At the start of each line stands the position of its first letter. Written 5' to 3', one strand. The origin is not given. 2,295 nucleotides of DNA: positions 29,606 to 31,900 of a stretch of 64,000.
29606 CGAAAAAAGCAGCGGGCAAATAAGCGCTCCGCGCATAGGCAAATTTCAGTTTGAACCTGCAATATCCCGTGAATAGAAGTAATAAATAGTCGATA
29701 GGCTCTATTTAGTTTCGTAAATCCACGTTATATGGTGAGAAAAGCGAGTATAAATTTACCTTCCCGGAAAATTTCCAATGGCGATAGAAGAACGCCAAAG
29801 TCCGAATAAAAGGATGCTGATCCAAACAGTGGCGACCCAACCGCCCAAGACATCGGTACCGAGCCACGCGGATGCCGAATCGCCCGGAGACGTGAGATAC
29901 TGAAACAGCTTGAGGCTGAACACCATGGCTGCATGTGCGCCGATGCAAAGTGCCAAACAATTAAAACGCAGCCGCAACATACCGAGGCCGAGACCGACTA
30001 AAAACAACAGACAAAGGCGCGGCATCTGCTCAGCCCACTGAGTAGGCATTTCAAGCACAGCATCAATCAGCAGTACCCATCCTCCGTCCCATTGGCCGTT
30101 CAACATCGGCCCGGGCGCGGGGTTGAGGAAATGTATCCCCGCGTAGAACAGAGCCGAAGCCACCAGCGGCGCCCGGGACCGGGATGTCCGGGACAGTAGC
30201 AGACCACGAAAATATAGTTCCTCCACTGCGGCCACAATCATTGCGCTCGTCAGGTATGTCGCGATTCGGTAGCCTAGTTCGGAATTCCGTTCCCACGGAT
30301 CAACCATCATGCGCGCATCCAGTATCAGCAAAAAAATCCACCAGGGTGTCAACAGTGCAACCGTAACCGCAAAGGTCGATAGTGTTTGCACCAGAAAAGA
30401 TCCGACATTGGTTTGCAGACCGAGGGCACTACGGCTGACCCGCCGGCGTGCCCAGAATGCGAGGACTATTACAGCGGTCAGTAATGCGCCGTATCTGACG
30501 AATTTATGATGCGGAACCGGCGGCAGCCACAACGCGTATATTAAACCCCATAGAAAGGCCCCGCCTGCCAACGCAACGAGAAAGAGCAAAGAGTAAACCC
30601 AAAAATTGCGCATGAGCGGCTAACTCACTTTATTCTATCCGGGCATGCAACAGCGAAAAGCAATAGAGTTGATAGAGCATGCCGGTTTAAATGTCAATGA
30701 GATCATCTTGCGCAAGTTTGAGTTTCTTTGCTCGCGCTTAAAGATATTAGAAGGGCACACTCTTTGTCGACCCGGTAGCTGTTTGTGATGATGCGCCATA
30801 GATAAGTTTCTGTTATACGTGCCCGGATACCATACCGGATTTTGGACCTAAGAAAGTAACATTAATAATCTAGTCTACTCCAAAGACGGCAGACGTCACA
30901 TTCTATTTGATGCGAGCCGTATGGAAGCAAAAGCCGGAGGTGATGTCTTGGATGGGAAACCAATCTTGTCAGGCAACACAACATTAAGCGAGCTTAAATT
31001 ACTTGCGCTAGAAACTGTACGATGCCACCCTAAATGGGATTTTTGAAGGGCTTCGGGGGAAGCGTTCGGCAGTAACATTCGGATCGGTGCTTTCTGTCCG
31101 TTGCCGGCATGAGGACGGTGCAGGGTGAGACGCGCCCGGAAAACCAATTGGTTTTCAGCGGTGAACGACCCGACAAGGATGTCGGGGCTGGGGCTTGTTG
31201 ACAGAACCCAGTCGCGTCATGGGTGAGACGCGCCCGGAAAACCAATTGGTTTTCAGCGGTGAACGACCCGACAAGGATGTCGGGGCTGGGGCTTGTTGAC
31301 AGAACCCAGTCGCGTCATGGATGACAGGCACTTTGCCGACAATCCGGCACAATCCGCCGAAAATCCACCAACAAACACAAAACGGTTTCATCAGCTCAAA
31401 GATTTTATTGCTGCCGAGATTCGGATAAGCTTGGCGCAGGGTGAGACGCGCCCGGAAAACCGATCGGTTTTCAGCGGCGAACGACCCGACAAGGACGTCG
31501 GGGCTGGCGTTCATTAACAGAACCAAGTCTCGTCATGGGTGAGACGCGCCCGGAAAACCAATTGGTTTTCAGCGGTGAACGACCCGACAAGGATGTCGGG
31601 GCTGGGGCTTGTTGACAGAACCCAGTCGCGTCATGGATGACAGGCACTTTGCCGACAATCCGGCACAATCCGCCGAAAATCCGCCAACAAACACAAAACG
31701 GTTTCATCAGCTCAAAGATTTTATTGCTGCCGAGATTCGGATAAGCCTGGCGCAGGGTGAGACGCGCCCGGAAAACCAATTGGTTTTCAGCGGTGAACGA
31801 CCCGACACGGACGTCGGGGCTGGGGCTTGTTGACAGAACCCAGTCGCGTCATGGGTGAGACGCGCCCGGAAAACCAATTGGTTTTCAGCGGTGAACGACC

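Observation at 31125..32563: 1.44-kb higher-order tandem array of 98-bp palindrome-bearing units with compensatory variant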

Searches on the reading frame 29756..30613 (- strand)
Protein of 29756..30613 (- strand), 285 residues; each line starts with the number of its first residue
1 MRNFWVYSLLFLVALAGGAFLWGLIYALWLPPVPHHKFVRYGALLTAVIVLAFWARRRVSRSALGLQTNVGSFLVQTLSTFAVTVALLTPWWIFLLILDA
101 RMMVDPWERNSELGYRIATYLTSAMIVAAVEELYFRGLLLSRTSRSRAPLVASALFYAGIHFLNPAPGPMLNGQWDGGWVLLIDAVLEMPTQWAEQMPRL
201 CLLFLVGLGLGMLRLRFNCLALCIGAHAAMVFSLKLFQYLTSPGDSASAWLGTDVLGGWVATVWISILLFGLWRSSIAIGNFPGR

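Call 12: find_encoding_contigs(protein=window:29756-30613:-, flank=6000, max_places=8)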
Protein window:29756-30613:- (285 aa): 1 contig read that carries it; 1 place shown.
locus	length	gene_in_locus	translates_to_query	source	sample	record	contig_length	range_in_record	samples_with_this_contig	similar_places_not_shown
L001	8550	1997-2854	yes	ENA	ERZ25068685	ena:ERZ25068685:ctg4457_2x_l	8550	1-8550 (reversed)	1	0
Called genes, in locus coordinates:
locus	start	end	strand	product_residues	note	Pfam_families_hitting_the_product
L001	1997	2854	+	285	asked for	PF02517:Rce1-like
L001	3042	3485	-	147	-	-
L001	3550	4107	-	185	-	PF00361:Proton_antipo_M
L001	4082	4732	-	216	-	PF00361:Proton_antipo_M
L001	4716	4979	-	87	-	-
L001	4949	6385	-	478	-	PF00361:Proton_antipo_M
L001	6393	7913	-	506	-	PF00361:Proton_antipo_M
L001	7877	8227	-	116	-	PF00420:Oxidored_q2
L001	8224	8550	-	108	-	?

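Call 15: find_related_loci(query=window:29756-30613:-, collection=genome_contigs, flank=8000)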
Query window:29756-30613:- (285 aa) in genome_contigs; peptide patterns used: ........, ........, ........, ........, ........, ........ (x = any residue, [..] = any of these).
27 stretches matched a pattern, but none encodes a relative of the query by tblastn (E <= 1e-3).
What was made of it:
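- Tried and rejected: No relative found (call 15).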

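Call 17: search_protein_families(library=pfam, max_evalue=10, proteins=[window:29756-30613:-])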
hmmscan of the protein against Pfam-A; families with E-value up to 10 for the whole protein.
window:29756-30613:- (285 aa): 2 families
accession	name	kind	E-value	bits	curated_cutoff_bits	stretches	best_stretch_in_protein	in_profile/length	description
PF02517.21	Rce1-like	-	2.5e-11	44.1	22.4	1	117-231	5-91/93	Type II CAAX prenyl endopeptidase Rce1-like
PF14257.11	DUF4349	-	2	8.1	27.7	1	66-96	176-205/213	Domain of unknown function (DUF4349)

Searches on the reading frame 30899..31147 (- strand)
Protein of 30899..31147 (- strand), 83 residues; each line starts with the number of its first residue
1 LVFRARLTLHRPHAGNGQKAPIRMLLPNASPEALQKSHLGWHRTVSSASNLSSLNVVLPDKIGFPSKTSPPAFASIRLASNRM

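Call 17: search_protein_families(library=pfam, max_evalue=10, proteins=[window:30899-31147:-])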
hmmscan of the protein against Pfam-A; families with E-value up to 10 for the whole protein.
seq(83 aa): 0 families

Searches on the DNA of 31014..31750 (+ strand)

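Call 10: search_dna_similar(query=window:31117-31750:+, collection=ecoli_genomes, mode=distant)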
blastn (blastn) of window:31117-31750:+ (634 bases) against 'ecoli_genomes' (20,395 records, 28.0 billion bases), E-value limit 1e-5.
No match.

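Call 13: search_dna_similar(query=window:31117-31750:+, collection=plasmids, mode=distant)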
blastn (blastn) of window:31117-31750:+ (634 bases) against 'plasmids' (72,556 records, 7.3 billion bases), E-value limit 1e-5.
No match.

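Call 68: search_dna_similar(query=window:31014-31450:+, collection=phages, mode=distant, max_rows=5)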
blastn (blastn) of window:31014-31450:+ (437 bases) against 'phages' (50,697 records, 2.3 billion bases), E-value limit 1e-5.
No match.
